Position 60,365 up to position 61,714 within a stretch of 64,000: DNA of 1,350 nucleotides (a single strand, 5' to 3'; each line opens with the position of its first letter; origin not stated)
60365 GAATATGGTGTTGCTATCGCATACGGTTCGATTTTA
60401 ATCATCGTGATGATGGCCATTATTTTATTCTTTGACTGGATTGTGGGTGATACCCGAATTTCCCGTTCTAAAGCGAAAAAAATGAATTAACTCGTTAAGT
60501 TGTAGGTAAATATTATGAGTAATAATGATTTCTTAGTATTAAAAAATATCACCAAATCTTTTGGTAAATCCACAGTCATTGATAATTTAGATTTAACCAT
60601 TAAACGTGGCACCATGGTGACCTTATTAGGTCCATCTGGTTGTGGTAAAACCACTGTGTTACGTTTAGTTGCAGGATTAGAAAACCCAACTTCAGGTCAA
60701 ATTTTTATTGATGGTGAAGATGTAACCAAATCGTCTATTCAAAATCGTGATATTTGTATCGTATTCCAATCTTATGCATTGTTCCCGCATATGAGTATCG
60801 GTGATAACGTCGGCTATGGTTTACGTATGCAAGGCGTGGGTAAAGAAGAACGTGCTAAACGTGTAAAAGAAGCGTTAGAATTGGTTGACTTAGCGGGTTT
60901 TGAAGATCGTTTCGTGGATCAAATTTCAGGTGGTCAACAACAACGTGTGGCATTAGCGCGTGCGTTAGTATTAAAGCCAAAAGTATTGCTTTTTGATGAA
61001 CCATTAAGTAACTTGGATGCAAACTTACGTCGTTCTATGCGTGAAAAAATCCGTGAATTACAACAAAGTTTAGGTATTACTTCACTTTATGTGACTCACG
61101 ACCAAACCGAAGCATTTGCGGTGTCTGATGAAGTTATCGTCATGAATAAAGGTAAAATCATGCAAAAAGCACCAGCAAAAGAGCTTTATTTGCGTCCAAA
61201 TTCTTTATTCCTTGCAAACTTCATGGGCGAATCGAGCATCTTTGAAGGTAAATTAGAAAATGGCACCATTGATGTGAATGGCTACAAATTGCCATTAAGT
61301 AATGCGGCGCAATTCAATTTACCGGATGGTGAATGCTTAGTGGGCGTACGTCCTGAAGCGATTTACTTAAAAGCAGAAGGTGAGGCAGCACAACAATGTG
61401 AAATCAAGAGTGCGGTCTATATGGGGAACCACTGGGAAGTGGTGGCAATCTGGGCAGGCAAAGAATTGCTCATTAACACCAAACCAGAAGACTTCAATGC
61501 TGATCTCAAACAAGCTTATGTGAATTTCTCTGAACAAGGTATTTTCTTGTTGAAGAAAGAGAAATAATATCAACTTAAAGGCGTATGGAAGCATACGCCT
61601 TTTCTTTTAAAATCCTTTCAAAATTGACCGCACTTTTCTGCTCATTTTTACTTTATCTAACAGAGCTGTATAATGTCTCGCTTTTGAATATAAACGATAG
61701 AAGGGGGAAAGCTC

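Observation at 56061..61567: Tandem-duplicated afuA binding-protein genes plus a third orphan paralogue; CRP site and no Fur box suggest sugar-phosphate rather than iron uptake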

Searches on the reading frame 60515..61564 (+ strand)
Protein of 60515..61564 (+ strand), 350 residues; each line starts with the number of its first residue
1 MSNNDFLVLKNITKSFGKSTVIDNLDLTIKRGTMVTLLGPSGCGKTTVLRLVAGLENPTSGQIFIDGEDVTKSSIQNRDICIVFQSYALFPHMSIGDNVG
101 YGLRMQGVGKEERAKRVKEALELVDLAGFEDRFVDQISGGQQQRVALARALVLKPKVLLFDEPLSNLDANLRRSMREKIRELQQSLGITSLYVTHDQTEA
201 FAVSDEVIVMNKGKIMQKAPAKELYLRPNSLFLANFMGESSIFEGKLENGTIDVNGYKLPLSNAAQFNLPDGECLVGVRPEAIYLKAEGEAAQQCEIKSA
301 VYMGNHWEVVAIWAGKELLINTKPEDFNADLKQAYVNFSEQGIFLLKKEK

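Call 21: search_protein_families(library=ncbifam, proteins=[window:60515-61564:+], max_evalue=0.00001)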
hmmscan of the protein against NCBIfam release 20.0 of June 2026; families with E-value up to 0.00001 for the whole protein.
window:60515-61564:+ (350 aa): 184 families (the best 25 are shown)
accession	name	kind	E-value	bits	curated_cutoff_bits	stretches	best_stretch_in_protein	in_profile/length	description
NF008513.0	PRK11432.1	equivalog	1.3e-198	659.1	496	1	1-349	1-350/351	ferric ABC transporter ATP-binding protein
TIGR03265.1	PhnT2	equivalog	6.6e-106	354.5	457.7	1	5-310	3-309/353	putative 2-aminoethylphosphonate ABC transporter ATP-binding protein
NF006987.0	PRK09452.1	equivalog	1.4e-104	349.8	482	1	3-320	14-341/378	spermidine/putrescine ABC transporter ATP-binding protein PotA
NF043075.1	MMSYN1_0197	equivalog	9.9e-103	343.6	550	1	7-324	3-319/341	spermidine/putrescine ABC transporter ATP-binding protein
NF008653.0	PRK11650.1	subfamily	2.8e-99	332.5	432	1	7-348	4-349/357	sn-glycerol-3-phosphate ABC transporter ATP-binding protein UgpC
TIGR01187.1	potA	subfamily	5.6e-97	324.7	355.6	1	37-321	1-296/325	polyamine ABC transporter ATP-binding protein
NF040933.2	ABC_arch_GlcV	equivalog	1.9e-88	296.8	450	1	8-314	4-324/357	glucose ABC transporter ATP-binding protein GlcV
TIGR00968.1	3a0106s01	subfamily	9.1e-88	293.8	342.75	1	8-241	2-235/237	sulfate ABC transporter ATP-binding protein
NF008105.0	PRK10851.1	equivalog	4.1e-81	272.5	502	1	9-291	5-288/362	sulfate/thiosulfate ABC transporter ATP-binding protein CysA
NF008233.0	PRK11000.1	equivalog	9.6e-79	264.9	568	1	8-309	5-314/369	maltose/maltodextrin ABC transporter ATP-binding protein MalK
NF008621.0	PRK11607.1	equivalog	6.5e-78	262.2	613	1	6-291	19-310/377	putrescine ABC transporter ATP-binding subunit PotG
TIGR03258.1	PhnT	equivalog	7.1e-78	262.1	499.15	1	8-316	10-326/359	2-aminoethylphosphonate ABC transport system ATP-binding subunit PhnT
NF040840.2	tungstate_WtpC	equivalog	5.2e-75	252.9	440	1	9-288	4-281/347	tungstate ABC transporter ATP-binding protein WtpC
TIGR01186.1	proV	subfamily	2.3e-66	224.3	326.6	1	16-245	3-238/363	betaine/proline/choline family ABC transporter ATP-binding protein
NF040729.1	ABC_ATP_SaoA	equivalog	4.3e-62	209.8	360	1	9-217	4-215/248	ABC transporter ATP-binding protein SaoA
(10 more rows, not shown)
